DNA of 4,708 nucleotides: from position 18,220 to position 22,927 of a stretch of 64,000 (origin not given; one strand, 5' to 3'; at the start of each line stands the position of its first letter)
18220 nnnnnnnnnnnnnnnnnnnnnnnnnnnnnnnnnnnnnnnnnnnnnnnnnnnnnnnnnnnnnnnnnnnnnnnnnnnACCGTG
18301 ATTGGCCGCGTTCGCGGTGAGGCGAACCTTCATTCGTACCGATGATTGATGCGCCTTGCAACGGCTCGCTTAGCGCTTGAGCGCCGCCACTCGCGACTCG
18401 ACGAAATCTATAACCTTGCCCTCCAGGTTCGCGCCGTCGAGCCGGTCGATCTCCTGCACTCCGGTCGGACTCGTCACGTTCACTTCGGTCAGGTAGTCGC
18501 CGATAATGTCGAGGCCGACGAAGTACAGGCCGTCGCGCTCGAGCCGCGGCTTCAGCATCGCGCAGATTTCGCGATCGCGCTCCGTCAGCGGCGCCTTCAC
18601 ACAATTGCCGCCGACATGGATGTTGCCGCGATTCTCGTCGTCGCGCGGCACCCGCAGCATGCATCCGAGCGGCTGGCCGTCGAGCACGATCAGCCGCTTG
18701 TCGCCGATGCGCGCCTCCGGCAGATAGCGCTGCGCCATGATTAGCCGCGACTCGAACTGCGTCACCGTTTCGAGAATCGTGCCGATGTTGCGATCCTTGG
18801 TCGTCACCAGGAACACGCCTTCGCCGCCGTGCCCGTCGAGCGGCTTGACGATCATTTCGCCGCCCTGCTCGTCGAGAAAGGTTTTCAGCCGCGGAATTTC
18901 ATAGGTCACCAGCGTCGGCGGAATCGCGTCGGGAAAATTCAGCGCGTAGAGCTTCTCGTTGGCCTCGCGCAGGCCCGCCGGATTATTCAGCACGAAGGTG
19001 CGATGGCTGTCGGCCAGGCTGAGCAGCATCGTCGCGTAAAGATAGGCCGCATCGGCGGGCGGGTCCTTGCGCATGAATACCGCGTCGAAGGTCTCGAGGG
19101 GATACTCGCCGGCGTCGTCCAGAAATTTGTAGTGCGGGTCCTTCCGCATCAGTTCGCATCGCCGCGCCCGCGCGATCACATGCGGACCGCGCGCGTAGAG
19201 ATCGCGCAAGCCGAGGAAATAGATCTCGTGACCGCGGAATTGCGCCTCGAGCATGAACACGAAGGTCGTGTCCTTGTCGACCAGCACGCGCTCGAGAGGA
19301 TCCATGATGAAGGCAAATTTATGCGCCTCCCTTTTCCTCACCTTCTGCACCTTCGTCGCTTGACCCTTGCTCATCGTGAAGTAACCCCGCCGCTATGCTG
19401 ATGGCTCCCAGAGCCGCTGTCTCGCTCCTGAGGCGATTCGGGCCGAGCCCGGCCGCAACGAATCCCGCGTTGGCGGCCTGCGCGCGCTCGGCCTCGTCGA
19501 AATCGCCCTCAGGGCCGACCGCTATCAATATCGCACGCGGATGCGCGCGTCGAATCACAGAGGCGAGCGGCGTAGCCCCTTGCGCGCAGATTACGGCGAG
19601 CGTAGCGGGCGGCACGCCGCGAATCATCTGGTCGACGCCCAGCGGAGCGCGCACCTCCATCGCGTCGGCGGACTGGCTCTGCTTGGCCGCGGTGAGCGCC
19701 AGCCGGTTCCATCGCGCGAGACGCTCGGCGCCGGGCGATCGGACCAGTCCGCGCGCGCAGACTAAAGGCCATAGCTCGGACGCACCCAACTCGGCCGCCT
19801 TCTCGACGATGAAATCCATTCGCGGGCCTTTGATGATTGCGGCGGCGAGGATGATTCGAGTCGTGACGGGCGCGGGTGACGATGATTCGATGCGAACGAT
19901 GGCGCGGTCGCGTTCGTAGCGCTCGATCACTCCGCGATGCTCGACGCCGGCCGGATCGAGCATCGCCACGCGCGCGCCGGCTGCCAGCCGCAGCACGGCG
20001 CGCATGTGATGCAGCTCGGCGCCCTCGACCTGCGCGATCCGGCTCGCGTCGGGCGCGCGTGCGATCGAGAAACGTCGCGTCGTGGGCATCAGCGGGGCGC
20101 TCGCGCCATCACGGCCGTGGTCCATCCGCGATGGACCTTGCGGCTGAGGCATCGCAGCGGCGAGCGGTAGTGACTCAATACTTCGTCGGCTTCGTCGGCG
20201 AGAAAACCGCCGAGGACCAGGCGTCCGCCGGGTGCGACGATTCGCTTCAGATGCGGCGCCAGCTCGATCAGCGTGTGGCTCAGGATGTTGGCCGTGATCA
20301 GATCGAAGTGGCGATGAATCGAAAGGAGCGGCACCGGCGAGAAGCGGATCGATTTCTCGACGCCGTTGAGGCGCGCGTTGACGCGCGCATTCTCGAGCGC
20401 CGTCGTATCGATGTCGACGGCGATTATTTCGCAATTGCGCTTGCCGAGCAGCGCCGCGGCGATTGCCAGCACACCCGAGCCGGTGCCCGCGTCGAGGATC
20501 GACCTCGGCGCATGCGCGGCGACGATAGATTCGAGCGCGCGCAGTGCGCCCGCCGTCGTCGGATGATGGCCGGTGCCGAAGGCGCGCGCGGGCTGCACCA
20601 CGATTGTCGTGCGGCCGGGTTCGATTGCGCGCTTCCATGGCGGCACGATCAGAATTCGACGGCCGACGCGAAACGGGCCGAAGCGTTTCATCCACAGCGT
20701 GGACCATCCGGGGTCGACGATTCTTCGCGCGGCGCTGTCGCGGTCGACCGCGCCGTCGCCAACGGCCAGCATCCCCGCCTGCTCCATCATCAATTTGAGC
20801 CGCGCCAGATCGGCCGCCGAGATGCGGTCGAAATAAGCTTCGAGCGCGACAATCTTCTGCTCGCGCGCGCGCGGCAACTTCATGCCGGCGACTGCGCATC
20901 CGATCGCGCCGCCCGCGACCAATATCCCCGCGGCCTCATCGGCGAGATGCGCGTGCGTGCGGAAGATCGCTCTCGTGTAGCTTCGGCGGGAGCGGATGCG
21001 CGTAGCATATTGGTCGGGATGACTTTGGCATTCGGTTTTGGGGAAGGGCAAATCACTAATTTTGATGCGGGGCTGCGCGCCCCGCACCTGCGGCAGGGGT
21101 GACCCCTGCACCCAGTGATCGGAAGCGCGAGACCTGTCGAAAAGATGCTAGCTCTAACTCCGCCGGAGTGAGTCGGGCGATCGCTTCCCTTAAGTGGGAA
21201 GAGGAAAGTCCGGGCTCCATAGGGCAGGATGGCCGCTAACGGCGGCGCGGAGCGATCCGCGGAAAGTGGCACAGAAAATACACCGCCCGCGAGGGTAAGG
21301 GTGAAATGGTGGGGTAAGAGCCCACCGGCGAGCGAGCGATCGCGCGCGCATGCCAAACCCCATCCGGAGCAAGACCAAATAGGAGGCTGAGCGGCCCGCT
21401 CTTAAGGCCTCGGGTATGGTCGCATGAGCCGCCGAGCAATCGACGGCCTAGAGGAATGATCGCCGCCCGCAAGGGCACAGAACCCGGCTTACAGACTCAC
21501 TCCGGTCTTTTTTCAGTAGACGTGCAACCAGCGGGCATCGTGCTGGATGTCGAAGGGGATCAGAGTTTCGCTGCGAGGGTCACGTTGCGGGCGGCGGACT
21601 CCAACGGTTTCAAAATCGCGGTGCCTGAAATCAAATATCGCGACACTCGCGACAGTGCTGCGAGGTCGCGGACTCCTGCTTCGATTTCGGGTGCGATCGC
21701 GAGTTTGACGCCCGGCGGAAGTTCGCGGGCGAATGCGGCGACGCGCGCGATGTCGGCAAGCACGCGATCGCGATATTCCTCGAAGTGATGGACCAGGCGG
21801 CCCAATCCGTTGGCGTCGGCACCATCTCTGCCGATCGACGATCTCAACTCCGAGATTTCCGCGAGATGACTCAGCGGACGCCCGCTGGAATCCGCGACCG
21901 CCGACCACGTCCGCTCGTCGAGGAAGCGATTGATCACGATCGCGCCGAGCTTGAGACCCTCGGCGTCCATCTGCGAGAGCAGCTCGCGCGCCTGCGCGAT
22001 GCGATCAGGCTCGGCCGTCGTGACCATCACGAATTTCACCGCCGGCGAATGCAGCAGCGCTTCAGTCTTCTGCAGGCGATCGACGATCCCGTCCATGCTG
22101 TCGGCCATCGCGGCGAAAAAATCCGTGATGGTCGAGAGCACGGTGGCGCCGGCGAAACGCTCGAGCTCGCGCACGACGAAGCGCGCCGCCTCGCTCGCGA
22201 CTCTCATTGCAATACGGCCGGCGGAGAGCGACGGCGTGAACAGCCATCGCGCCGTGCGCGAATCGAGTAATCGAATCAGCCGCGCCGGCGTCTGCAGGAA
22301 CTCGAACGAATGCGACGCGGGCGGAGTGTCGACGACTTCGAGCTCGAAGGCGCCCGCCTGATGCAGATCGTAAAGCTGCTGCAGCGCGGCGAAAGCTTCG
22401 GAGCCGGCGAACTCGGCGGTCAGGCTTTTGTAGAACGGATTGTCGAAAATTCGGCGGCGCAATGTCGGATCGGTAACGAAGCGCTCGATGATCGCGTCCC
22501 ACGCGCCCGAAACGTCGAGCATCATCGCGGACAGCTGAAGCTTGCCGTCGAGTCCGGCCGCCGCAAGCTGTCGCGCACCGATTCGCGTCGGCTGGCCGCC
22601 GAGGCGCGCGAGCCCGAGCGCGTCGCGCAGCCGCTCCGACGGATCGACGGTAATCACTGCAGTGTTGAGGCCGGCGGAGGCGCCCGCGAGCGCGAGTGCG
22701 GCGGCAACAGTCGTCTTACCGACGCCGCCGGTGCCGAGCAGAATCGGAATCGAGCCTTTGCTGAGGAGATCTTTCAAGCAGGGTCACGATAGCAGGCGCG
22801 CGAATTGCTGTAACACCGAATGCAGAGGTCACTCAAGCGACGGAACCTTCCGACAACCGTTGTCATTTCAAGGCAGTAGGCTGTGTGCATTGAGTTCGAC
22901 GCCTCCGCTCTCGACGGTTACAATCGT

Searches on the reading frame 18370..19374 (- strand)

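Call 52: search_protein_families(library=pfam, proteins=[window:18370-19374:-], max_evalue=0.00001)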
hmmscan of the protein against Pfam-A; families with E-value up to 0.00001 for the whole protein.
window:18370-19374:- (334 aa): 3 families
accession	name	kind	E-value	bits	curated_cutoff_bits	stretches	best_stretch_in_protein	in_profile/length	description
PF02955.21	GSH-S_ATP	-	2e-68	229.7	23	1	140-313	1-174/175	Prokaryotic glutathione synthetase, ATP-grasp domain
PF02951.20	GSH-S_N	-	5e-36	123.8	21.3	1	19-136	2-119/119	Prokaryotic glutathione synthetase, N-terminal domain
PF08443.16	RimK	-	9.8e-14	51.8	21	1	165-324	32-187/188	RimK-like ATP-grasp domain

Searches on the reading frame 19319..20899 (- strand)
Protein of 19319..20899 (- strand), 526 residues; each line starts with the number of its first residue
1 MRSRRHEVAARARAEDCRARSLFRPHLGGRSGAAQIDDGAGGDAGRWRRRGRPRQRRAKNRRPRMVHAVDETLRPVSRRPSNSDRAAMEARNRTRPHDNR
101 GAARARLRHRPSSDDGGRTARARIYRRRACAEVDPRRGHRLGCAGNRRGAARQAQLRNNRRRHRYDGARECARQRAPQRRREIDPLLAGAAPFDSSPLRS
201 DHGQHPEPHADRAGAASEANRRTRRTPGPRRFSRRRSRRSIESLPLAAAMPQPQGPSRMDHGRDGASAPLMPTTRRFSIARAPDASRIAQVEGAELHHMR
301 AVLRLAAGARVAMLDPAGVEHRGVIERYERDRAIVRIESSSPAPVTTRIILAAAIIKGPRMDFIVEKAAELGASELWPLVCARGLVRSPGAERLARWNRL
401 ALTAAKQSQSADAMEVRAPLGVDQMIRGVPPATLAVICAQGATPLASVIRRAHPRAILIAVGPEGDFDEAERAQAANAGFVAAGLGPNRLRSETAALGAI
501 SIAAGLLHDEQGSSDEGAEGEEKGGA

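Call 52: search_protein_families(library=pfam, proteins=[window:19319-20899:-], max_evalue=0.00001)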
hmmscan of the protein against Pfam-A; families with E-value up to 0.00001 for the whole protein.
window:19319-20899:- (526 aa): 1 family
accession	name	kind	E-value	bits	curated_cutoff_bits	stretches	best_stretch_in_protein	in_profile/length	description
PF04452.19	Methyltrans_RNA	-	1.9e-36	125.6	23.9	1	347-503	5-164/165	RNA methyltransferase domain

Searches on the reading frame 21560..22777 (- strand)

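Call 52: search_protein_families(library=pfam, proteins=[window:21560-22777:-], max_evalue=0.00001)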
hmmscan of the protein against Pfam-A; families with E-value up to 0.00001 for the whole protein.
window:21560-22777:- (405 aa): 2 families
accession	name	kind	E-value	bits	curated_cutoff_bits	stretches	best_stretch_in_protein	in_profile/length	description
PF02374.21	ArsA_ATPase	-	4.2e-23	82.5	24.3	1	14-290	7-250/305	Anion-transporting ATPase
PF01656.29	CbiA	-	3.9e-08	33.7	25.4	1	14-265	5-94/125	CobQ/CobB/MinD/ParA nucleotide binding domain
